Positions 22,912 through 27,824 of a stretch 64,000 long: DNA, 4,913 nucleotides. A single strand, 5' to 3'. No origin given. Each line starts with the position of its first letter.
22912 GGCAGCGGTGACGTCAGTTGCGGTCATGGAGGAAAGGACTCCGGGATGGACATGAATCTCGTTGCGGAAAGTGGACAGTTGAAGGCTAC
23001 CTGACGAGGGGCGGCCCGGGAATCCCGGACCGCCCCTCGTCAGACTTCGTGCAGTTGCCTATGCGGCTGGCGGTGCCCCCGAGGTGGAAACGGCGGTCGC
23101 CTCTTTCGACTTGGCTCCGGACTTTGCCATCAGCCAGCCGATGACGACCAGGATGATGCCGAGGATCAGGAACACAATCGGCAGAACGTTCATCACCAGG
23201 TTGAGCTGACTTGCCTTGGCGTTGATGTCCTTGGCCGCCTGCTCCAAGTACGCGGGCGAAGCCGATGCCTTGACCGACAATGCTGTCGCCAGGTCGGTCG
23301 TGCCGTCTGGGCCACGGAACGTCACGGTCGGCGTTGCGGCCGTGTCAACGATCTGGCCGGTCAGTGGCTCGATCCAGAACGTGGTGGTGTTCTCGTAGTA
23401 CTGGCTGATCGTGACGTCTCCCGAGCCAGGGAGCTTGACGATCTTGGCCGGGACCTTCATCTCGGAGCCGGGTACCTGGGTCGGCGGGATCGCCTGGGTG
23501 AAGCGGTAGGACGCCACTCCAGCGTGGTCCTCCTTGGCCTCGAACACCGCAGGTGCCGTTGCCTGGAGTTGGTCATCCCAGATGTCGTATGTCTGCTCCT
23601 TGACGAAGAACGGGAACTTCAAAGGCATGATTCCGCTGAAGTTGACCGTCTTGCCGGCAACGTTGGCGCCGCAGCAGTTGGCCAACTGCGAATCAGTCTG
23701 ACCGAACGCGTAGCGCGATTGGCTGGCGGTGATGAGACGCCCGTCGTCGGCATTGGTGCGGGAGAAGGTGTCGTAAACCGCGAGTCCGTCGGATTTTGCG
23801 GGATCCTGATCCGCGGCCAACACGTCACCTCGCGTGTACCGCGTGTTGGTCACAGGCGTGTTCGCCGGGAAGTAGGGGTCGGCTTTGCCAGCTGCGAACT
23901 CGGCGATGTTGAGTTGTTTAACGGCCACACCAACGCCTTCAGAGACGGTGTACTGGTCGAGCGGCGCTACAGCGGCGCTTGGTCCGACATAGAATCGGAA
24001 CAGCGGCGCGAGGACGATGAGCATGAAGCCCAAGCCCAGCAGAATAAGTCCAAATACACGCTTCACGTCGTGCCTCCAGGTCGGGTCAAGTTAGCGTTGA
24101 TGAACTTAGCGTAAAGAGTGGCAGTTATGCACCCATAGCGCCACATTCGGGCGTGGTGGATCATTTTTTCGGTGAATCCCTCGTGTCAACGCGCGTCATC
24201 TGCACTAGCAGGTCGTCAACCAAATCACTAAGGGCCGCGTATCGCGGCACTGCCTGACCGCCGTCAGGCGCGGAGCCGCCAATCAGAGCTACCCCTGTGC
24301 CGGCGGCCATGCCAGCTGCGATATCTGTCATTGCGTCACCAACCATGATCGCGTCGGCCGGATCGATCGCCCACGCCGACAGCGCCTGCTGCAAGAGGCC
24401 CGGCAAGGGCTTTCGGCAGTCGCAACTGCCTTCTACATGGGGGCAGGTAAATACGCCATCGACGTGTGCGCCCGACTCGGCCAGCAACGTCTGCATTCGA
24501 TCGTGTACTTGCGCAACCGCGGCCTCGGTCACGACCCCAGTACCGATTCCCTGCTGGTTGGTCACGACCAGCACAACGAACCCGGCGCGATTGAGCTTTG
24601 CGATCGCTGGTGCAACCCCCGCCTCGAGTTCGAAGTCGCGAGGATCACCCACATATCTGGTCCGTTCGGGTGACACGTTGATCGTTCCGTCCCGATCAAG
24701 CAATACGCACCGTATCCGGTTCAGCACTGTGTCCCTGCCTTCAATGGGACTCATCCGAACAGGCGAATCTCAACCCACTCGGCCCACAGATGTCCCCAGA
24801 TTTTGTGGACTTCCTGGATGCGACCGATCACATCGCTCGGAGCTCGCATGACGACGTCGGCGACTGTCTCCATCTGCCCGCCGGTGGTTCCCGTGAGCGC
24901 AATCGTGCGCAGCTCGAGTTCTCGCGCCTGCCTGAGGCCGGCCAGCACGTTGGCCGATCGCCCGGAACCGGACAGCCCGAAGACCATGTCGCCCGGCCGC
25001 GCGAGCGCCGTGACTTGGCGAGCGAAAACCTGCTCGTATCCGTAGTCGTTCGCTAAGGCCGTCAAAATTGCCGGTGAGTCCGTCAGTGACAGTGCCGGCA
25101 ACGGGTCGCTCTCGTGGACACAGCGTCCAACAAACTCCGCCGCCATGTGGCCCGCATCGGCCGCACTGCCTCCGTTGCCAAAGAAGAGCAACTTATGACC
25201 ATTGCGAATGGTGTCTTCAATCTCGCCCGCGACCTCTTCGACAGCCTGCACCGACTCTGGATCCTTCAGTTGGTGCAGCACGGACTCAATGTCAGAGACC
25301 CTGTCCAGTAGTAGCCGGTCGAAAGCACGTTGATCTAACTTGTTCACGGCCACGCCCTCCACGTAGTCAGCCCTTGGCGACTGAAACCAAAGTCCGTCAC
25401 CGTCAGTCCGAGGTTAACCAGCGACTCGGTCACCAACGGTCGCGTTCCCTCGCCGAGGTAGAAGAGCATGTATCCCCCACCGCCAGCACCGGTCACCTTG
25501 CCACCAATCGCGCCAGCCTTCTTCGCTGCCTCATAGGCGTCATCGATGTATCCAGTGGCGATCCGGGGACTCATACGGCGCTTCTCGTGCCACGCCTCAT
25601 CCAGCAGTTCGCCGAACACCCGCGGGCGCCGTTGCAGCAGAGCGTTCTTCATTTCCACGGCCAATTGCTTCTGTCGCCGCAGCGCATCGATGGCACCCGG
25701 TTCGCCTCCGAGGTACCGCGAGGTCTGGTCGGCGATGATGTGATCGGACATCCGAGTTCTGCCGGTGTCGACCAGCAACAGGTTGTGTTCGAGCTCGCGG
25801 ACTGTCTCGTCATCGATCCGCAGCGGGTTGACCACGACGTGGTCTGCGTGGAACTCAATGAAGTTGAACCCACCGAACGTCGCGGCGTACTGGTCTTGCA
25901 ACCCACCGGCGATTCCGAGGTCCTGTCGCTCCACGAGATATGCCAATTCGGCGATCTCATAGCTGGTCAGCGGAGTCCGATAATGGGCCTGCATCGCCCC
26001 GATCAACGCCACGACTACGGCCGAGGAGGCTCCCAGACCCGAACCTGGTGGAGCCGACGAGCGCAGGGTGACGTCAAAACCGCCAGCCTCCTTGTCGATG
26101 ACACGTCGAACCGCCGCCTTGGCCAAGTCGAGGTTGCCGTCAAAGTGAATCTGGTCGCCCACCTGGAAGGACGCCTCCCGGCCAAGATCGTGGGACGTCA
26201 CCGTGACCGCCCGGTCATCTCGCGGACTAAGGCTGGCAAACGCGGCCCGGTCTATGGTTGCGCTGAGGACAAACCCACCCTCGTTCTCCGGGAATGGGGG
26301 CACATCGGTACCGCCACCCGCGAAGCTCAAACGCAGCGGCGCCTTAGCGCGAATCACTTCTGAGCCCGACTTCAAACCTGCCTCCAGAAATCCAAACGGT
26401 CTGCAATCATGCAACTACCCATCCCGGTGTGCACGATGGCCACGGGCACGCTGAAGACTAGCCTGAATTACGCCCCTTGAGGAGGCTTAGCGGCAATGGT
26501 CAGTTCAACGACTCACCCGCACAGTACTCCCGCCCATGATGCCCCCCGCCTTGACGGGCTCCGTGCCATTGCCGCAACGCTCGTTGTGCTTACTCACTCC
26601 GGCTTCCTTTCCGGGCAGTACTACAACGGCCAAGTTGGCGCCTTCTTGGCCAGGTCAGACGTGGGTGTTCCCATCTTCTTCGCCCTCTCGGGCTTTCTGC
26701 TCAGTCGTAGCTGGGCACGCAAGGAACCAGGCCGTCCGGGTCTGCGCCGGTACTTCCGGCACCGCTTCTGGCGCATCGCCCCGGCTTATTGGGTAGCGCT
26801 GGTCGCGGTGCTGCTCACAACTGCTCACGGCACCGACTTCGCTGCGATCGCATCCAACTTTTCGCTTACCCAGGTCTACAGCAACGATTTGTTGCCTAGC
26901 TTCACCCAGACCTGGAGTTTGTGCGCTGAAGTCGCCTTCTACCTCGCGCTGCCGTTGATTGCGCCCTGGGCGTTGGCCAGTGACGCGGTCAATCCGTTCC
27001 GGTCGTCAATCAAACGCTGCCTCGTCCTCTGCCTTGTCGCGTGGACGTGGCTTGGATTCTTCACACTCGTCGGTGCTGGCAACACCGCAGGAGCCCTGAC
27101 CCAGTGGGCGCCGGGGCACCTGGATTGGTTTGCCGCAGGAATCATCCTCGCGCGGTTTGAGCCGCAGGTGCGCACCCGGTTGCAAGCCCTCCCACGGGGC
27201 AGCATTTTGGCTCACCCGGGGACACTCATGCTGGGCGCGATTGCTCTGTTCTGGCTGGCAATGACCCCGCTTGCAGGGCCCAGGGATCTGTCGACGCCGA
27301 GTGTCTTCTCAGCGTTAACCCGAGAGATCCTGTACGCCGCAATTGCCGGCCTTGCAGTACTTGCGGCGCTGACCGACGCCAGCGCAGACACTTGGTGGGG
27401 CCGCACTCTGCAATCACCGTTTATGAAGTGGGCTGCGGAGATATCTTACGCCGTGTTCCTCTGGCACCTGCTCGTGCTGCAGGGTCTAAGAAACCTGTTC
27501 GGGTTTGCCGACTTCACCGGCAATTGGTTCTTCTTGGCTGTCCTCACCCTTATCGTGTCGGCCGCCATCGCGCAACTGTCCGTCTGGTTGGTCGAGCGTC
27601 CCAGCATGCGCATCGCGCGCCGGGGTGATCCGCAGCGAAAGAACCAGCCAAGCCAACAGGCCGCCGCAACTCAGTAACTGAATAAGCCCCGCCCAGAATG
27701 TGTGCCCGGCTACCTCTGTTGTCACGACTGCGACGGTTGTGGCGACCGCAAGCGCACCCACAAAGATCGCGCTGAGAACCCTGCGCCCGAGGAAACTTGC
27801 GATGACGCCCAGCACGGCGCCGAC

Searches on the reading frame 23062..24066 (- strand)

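Call 71: search_protein_families(library=pfam, proteins=[window:23062-24066:-], max_evalue=0.001)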
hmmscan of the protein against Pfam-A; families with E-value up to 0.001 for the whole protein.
window:23062-24066:- (335 aa): 1 family
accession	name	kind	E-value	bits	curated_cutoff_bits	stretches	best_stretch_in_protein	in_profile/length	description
PF11271.13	PorA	-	1.5e-62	212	29.5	1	5-311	1-296/297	Porin PorA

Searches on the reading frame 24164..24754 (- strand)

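Call 71: search_protein_families(library=pfam, proteins=[window:24164-24754:-], max_evalue=0.001)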
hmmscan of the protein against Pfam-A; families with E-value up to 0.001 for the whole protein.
window:24164-24754:- (197 aa): 4 families
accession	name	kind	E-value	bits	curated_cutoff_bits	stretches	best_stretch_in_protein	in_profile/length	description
PF00702.32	Hydrolase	-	6.4e-10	40.2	26.4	1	45-152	101-191/191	haloacid dehalogenase-like hydrolase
PF13242.12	Hydrolase_like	-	1.1e-09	38.5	22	1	113-158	2-48/75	HAD-hyrolase-like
PF13419.12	HAD_2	-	1.8e-08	35.2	23.8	1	66-157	92-177/178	Haloacid dehalogenase-like hydrolase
PF08645.17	PNK3P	-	4.1e-08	33.5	22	1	19-143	5-128/161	Polynucleotide kinase 3 phosphatase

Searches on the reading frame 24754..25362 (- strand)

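Call 71: search_protein_families(library=pfam, proteins=[window:24754-25362:-], max_evalue=0.001)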
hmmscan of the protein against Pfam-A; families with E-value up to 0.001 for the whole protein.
window:24754-25362:- (203 aa): 2 families
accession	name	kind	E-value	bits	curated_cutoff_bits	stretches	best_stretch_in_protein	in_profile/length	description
PF13580.11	SIS_2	-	1.7e-23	83.6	27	1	24-158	5-138/138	SIS domain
PF01380.27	SIS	-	9e-09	35.7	25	1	113-177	43-107/131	SIS domain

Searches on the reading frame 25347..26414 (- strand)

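Call 71: search_protein_families(library=pfam, proteins=[window:25347-26414:-], max_evalue=0.001)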
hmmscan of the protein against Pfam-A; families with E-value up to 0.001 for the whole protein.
window:25347-26414:- (356 aa): 2 families
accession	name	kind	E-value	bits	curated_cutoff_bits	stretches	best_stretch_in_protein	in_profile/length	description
PF00288.32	GHMP_kinases_N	-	3.5e-20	72.5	22.3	1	97-182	2-87/87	GHMP kinases N terminal domain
PF08544.19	GHMP_kinases_C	-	2.3e-08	34.7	21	1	258-317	4-65/85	GHMP kinases C terminal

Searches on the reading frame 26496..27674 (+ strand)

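Call 71: search_protein_families(library=pfam, proteins=[window:26496-27674:+], max_evalue=0.001)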
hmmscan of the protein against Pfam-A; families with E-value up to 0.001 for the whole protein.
window:26496-27674:+ (393 aa): 1 family
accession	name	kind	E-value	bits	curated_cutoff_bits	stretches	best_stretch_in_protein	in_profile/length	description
PF01757.29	Acyl_transf_3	-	1.3e-37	130.1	31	1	18-359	3-325/326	Acyltransferase domain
